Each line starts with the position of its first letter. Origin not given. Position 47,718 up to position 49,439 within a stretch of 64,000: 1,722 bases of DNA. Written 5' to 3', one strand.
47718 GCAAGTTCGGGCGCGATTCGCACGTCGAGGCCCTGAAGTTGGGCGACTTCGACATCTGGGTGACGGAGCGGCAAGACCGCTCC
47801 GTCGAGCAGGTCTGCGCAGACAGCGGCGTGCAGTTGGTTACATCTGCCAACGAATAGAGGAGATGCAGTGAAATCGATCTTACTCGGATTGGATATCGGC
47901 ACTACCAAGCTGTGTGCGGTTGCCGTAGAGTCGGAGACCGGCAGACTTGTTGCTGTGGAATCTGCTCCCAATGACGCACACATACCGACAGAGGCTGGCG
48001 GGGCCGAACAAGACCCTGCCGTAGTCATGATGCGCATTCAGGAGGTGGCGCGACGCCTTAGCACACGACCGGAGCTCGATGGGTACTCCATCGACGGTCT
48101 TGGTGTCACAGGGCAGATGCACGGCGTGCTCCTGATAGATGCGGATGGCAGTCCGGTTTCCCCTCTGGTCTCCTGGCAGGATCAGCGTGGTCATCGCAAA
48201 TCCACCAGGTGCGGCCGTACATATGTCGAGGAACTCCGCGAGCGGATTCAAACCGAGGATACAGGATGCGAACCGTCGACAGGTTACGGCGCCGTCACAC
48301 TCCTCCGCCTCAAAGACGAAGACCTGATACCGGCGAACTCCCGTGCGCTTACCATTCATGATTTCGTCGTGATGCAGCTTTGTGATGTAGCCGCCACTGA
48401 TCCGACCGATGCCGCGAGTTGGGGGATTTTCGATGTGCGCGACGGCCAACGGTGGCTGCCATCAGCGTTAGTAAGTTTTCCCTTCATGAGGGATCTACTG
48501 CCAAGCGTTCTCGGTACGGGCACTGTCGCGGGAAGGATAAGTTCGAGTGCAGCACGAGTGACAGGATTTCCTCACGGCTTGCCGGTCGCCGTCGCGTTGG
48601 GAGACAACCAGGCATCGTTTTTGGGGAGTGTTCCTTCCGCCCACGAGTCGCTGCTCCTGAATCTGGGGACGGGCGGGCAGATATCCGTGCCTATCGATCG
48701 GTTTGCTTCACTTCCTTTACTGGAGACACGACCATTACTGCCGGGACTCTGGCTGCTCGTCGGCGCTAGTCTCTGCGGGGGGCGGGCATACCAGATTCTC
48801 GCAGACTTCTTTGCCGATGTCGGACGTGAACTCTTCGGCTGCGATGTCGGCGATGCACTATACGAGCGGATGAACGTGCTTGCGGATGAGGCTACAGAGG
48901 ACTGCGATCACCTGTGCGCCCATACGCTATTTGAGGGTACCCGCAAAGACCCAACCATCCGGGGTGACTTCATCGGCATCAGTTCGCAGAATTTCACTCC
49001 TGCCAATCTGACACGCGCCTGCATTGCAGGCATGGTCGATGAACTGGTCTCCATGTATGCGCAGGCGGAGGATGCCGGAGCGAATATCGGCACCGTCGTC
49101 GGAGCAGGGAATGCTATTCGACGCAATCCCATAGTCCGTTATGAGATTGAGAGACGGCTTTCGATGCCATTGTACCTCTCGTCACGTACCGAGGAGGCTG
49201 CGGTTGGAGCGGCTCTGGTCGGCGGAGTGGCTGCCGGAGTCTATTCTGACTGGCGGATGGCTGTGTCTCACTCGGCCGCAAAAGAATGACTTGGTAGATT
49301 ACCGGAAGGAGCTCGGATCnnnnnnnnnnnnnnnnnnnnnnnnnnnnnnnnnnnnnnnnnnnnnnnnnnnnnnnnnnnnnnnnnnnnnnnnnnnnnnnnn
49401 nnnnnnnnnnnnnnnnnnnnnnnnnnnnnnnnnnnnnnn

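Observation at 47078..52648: DeoR regulator, FGGY kinase, glycyl radical enzyme and activase operon: a candidate anaerobic sugar-derived eliminase system of unassigned specificity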

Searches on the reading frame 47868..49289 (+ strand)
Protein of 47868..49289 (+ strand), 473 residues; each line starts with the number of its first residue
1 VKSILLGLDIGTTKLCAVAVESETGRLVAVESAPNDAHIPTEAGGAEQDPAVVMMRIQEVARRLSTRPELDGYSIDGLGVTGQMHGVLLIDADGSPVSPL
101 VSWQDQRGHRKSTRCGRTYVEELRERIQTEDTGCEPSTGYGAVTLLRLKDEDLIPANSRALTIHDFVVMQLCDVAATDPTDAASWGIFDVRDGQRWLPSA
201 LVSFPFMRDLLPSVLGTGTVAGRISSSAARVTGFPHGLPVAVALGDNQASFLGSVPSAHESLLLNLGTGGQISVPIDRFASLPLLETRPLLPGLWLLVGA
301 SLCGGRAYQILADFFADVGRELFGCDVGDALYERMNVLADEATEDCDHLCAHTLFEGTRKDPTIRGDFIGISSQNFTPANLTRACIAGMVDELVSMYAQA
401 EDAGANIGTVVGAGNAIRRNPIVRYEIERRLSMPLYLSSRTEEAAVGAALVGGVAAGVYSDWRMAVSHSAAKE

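Call 8: search_protein_families(library=pfam, proteins=[window:47868-49289:+])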
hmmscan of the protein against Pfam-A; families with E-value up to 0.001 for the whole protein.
window:47868-49289:+ (473 aa): 2 families
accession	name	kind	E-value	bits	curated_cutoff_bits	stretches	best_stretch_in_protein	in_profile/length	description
PF00370.27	FGGY_N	-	6.3e-37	127.9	28.8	1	5-253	2-245/245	FGGY family of carbohydrate kinases, N-terminal domain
PF02782.22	FGGY_C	-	1.8e-09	38.1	27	1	291-456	34-198/198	FGGY family of carbohydrate kinases, C-terminal domain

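Call 9: search_protein_families(library=ncbifam, proteins=[window:47868-49289:+])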
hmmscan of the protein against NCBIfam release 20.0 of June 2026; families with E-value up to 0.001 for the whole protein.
window:47868-49289:+ (473 aa): 10 families
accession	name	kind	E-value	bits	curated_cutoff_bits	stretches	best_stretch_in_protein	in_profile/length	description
TIGR01312.1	XylB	equivalog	4.9e-43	147.4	380.25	1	6-459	1-442/481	xylulokinase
TIGR01311.1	glycerol_kin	equivalog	1.5e-20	73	590.35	1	5-269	3-265/496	glycerol kinase GlpK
TIGR01314.1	gntK_FGGY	equivalog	2.4e-19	69.3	648.55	1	5-461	2-455/505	gluconokinase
NF011601.0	PRK15027.1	equivalog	2.3e-17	62.6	912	1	6-397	3-377/484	xylulokinase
NF008187.0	PRK10939.1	equivalog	1e-16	60.7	528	1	2-254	3-252/521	autoinducer-2 kinase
NF000756.0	PRK00047.1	subfamily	1.1e-16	60.2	498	1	3-269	5-269/502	glycerol kinase GlpK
TIGR02628.1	fuculo_kin_coli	equivalog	1.8e-15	56.9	470.9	1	4-463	2-449/465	L-fuculokinase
NF003154.0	PRK04123.1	equivalog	5.3e-10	38.6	428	1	379-469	415-505/554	ribulokinase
TIGR01234.1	L-ribulokinase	equivalog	9.1e-08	31.3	583.25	1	401-468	430-497/536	ribulokinase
TIGR01315.1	5C_CHO_kinase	subfamily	1.2e-07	30.8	408.7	0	353-460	385-496/541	FGGY family pentulose kinase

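Call 38: search_solved_structures(query=window:47868-49289:+, show_alignments=1)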
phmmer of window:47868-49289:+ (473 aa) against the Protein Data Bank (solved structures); distinct sequences matched with E-value up to 0.001: 31.
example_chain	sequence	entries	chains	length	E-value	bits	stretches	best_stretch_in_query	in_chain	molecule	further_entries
3ifr_A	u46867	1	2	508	1.3e-19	73.3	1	5-462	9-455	Carbohydrate kinase, FGGY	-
2dpn_A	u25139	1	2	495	1.9e-17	66.2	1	4-461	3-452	Glycerol kinase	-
3hz6_A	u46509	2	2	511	8.8e-17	64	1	8-273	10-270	Xylulokinase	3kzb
5vm1_A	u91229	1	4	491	1.4e-16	63.3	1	5-457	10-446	Xylulokinase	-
2itm_A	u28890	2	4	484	1.9e-16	62.9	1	6-392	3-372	Xylulose kinase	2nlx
3gbt_A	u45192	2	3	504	6.7e-13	51.2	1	5-391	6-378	Gluconate kinase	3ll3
5ya0_A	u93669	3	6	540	2.8e-12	49.1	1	3-254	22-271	Autoinducer-2 kinase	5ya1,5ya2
5gn5_A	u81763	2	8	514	3e-11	45.7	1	7-462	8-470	Glycerol kinase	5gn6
3wxi_A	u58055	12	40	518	3.1e-11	45.7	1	7-462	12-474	Glycerol kinase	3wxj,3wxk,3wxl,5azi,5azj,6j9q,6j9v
6ude_A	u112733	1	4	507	3.7e-10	42.1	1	3-460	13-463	Glycerol kinase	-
2zf5_O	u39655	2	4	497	4.7e-08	35.2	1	2-280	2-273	Glycerol kinase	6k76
2d4w_A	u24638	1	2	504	5.1e-08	35.1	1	5-255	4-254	glycerol kinase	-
7nie_A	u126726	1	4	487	6.4e-08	34.8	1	7-255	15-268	Glycerol kinase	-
6k78_A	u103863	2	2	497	7.1e-08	34.6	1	2-279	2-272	Glycerol kinase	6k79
6k78_B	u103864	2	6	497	7.7e-08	34.5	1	2-279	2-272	Glycerol kinase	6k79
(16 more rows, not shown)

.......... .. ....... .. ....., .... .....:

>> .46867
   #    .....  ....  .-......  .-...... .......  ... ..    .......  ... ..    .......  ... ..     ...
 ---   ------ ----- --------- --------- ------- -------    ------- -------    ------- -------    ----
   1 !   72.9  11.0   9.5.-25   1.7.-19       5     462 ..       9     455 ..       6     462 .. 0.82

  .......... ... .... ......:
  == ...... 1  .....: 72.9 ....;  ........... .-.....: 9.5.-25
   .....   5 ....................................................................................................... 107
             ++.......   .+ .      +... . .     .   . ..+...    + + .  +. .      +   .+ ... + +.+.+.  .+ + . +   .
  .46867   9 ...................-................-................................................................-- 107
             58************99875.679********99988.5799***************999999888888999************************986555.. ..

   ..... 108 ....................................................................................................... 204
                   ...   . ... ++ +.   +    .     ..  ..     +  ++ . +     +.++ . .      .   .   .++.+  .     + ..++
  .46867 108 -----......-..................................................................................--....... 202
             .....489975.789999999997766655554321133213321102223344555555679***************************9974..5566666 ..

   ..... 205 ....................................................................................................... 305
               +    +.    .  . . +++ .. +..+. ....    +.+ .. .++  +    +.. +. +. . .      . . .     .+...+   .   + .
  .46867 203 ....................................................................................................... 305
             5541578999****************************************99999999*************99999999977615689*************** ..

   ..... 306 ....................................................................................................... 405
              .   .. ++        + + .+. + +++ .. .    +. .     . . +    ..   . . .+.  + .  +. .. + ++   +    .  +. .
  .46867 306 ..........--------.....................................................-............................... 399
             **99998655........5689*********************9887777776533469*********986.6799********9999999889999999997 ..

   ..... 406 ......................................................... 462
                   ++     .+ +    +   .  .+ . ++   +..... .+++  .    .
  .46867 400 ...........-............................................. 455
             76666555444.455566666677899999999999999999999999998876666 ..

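Call 53: find_homologous_proteins(query=window:47868-49286:+, max_evalue=1e-10)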
Query window:47868-49286:+ (473 aa): 3845 proteins with E <= 1e-10 among 8000 candidates; the best 120 are listed.
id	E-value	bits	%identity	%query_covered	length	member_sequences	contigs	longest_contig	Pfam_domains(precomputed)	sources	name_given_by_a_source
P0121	0.0e+0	1059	100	100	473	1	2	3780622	PF00370.28,PF02782.23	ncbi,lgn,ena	-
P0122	4.1e-226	769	74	99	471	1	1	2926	PF00370.28,PF02782.23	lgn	-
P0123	5.8e-203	693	66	100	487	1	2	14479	PF00370.28,PF02782.23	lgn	-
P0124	6.6e-187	640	62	97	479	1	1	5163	PF00370.28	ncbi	ncbi:MAG: sedoheptulokinase [Armatimonadota bacterium]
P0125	3.5e-168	578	61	95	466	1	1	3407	PF00370.28,PF02782.23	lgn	-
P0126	5.7e-163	561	59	96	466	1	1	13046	PF00370.28,PF02782.23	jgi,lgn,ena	-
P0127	3.6e-158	545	55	98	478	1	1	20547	PF00370.28,PF02782.23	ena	-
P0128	4.7e-157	541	56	98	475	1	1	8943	PF00370.28,PF02782.23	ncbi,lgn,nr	ncbi:MAG: FGGY family carbohydrate kinase [Armatimonadota bacterium]|nr:FGGY family carbohydrate kin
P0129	3.4e-156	538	55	98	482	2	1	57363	PF00370.28,PF02782.23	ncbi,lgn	-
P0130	9.1e-156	537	56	97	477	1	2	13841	PF00370.28,PF02782.23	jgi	jgi:sugar (pentulose or hexulose) kinase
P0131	1.6e-153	530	57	96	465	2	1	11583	PF00370.28,PF02782.23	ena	-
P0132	2.5e-152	526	55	98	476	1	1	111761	PF00370.28,PF02782.23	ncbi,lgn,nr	ncbi:MAG: FGGY family carbohydrate kinase [Armatimonadota bacterium]|nr:FGGY family carbohydrate kin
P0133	2.0e-151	523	54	98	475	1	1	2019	PF00370.28,PF02782.23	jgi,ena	-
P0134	2.7e-151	522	55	98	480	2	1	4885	PF00370.28,PF02782.23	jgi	-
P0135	4.7e-151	522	54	99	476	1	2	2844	PF00370.28,PF02782.23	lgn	-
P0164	5.2e-132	459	49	98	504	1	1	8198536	PF00370.28,PF02782.23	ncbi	-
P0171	9.2e-126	438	49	96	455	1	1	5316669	PF00370.28,PF02782.23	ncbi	-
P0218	1.2e-91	326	41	95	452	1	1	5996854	PF00370.28,PF02782.23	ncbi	-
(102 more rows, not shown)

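Call 63: find_encoding_contigs(protein=P0164, flank=8000, max_places=1)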
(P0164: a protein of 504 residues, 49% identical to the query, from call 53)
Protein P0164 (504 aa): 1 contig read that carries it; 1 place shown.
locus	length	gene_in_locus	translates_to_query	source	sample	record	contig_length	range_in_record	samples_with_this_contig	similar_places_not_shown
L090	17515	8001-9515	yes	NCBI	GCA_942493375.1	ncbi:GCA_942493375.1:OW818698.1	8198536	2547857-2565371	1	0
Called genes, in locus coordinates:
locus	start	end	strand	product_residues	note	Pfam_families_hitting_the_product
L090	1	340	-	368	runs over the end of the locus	PF04230:PS_pyruv_trans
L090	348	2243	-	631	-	PF18949:DUF5693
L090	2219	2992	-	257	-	PF01694:Rhomboid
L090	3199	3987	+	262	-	-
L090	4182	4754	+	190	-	PF09411:PagL, PF13505:OMP_b-brl (weak)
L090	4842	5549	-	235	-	-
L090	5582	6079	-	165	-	-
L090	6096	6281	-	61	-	-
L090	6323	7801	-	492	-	-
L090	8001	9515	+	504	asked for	PF00370:FGGY_N, PF02782:FGGY_C (weak)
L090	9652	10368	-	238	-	PF00596:Aldolase_II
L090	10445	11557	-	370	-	PF02702:KdpD, PF00582:Usp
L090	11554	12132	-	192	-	PF02669:KdpC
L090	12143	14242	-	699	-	PF00122:E1-E2_ATPase, PF00702:Hydrolase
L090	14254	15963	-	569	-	PF03814:KdpA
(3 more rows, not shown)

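Call 64: find_encoding_contigs(protein=P0171, flank=8000, max_places=1)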
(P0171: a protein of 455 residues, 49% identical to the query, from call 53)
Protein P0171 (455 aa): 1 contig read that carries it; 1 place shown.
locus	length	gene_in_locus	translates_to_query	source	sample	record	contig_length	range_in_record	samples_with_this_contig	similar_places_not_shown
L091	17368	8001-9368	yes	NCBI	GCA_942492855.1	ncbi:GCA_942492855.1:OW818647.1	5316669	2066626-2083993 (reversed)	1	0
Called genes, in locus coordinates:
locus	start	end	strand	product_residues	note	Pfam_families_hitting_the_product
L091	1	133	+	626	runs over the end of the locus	PF06826:Asp-Al_Ex, PF02080:TrkA_C, PF06826:Asp-Al_Ex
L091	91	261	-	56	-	-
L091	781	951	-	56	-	-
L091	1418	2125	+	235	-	PF13828:DUF4190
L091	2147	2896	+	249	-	-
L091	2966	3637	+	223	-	-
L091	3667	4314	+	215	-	PF00156:Pribosyltran, PF14681:UPRTase (weak)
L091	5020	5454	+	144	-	PF01797:Y1_Tnp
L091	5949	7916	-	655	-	PF00754:F5_F8_type_C, PF22633:F5_F8_type_C_2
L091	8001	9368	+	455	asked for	PF00370:FGGY_N, PF02782:FGGY_C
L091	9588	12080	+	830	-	PF16126:DUF4838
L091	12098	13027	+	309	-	PF14488:DUF4434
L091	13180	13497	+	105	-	-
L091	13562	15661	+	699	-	-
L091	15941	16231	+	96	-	PF13377:Peripla_BP_3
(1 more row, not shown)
